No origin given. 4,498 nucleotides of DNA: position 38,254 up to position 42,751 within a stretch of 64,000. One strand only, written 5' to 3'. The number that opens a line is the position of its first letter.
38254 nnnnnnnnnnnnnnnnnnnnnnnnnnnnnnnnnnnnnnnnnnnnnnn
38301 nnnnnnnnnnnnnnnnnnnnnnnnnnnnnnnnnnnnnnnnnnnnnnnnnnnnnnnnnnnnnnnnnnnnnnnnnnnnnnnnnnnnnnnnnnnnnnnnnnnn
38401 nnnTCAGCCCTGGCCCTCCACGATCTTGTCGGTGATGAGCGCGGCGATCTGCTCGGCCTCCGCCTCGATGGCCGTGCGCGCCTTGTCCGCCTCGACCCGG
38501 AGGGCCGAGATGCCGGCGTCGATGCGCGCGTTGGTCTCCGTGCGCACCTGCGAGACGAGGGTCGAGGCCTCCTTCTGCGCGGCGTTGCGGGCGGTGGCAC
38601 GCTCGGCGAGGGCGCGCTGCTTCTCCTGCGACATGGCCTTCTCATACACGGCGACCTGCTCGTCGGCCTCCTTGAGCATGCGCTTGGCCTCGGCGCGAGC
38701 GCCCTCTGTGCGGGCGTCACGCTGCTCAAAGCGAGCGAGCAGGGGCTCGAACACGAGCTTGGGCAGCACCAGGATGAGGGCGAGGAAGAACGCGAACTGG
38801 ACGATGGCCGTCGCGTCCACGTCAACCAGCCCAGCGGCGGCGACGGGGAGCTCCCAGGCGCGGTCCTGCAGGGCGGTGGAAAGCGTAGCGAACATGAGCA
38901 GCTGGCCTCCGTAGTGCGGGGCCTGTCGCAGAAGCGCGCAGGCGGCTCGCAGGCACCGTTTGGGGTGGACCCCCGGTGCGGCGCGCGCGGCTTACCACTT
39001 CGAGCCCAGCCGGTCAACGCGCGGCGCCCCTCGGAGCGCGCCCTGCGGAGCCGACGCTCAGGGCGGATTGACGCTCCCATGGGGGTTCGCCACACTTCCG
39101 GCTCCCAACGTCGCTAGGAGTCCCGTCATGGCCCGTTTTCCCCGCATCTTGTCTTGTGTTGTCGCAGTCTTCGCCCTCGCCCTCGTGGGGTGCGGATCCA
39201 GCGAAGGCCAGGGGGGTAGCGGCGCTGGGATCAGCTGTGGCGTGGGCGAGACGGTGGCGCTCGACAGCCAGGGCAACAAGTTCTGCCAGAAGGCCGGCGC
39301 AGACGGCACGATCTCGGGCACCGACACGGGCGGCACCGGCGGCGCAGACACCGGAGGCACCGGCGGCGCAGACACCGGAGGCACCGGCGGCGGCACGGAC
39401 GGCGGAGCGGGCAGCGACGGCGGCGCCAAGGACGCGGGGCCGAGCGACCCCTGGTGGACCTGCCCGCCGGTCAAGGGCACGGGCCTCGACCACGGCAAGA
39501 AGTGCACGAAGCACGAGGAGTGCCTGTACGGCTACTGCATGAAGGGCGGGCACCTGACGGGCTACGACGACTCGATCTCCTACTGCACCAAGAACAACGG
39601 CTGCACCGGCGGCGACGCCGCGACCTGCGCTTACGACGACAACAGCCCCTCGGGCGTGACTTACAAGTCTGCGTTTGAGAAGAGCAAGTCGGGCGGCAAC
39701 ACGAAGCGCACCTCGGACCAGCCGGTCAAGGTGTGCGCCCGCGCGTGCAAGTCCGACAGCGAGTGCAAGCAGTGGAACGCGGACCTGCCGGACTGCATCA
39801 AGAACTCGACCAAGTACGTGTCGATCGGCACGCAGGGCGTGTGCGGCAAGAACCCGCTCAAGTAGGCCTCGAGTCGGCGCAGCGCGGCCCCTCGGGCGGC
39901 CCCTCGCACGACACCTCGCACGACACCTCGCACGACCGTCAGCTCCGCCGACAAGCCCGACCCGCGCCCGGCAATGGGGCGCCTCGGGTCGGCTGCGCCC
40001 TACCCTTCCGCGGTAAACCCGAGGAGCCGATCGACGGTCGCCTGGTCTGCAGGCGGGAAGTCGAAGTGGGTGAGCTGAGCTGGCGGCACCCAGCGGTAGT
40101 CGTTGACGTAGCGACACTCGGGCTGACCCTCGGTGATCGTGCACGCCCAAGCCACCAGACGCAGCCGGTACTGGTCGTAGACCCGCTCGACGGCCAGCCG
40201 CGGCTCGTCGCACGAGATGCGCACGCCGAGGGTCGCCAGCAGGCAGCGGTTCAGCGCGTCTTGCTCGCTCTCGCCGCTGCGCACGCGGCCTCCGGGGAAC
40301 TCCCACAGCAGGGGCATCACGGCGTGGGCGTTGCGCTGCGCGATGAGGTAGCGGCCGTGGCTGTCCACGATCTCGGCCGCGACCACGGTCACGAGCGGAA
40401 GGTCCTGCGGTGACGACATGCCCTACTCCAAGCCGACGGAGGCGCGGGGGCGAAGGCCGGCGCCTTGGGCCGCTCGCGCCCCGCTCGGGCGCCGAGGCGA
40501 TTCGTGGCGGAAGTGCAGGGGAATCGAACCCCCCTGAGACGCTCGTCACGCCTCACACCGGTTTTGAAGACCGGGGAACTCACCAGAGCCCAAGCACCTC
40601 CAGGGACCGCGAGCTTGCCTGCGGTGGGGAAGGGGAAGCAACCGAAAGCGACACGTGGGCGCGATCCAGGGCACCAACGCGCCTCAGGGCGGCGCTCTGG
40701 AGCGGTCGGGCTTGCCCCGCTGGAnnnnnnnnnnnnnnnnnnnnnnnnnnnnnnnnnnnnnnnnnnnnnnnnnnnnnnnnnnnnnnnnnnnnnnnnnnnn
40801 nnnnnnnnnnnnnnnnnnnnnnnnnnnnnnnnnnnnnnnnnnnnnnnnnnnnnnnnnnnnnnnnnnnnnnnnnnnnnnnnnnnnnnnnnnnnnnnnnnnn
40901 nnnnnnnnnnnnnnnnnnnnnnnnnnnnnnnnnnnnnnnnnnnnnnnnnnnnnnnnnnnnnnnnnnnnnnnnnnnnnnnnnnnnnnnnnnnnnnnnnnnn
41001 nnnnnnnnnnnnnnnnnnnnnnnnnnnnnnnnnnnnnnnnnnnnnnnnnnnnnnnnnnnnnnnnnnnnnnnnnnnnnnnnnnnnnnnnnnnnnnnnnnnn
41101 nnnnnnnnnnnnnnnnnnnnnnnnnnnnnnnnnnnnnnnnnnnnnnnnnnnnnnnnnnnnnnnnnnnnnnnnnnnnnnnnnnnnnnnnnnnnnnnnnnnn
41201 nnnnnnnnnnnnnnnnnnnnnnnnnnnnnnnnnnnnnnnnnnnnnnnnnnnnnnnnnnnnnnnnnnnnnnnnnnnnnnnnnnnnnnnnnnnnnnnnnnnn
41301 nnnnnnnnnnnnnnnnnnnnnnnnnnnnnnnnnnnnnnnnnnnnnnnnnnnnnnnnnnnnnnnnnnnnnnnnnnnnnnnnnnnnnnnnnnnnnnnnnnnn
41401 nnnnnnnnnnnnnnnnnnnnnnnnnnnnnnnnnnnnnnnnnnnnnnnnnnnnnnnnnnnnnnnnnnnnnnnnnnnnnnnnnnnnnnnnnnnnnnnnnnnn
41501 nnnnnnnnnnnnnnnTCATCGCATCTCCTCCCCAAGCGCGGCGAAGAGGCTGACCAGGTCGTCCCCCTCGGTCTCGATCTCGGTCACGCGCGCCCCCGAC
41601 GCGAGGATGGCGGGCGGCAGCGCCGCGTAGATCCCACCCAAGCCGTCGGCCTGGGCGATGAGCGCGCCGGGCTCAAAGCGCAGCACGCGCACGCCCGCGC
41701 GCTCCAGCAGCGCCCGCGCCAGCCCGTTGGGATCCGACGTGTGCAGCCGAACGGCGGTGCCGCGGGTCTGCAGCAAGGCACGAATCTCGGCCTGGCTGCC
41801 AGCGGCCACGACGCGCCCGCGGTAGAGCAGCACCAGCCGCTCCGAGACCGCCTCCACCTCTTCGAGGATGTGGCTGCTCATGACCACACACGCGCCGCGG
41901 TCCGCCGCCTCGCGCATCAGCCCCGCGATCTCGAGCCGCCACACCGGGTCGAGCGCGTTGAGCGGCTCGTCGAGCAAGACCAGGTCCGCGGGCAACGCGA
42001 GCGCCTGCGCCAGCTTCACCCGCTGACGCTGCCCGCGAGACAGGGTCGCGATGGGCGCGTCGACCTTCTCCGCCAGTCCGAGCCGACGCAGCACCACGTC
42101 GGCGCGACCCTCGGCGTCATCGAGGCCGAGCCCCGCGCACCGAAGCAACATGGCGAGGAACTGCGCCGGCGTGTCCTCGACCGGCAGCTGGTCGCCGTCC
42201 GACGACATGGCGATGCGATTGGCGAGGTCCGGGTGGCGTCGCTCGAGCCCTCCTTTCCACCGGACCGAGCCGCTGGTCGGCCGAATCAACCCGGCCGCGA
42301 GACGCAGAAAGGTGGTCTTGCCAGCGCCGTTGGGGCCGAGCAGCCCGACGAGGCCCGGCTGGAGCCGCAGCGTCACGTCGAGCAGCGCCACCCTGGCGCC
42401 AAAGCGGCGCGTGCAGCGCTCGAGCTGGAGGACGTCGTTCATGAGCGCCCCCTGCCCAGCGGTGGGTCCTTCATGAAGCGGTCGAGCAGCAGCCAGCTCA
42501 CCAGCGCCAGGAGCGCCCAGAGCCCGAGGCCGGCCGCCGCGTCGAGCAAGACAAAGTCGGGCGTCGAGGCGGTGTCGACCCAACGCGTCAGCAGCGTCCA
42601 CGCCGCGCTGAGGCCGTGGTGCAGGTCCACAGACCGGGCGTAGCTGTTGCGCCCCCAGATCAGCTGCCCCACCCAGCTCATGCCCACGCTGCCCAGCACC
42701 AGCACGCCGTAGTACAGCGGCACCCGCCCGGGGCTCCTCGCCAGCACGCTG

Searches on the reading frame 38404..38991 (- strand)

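Call 18: search_protein_families(library=pfam, proteins=[window:38404-38991:-], max_evalue=0.0001)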
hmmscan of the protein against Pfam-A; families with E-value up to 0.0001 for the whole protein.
window:38404-38991:- (195 aa): 1 family
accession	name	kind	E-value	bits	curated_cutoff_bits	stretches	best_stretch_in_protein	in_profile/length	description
PF00430.23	ATP-synt_B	-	2.9e-11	44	28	1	62-191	2-131/132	ATP synthase B/B' CF(0)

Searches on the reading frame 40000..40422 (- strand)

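Call 20: search_protein_families(library=pfam, proteins=[window:40000-40422:-], max_evalue=0.0001)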
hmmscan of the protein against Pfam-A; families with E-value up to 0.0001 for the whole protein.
window:40000-40422:- (140 aa): 2 families
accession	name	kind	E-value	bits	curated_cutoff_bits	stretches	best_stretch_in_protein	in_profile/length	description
PF14815.12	NUDIX_4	-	5.6e-19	68.4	35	1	16-130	3-111/113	NUDIX domain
PF00293.34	NUDIX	-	1.2e-09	38.7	21.1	1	11-129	4-130/134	NUDIX domain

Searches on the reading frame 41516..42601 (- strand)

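Call 20: search_protein_families(library=pfam, proteins=[window:41516-42601:-], max_evalue=0.0001)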
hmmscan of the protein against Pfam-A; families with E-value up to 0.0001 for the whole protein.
window:41516-42601:- (361 aa): 3 families
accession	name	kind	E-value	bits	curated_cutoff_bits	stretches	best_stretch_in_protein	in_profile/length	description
PF00005.33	ABC_tran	-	2.8e-24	86.7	25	1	75-215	3-137/137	ABC transporter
PF13304.12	AAA_21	-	2e-12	48.2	27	1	177-249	228-303/304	AAA domain, putative AbiEii toxin, Type IV TA system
PF02463.25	SMC_N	-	7.7e-05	22.7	40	0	186-242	136-196/220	RecF/RecN/SMC N terminal domain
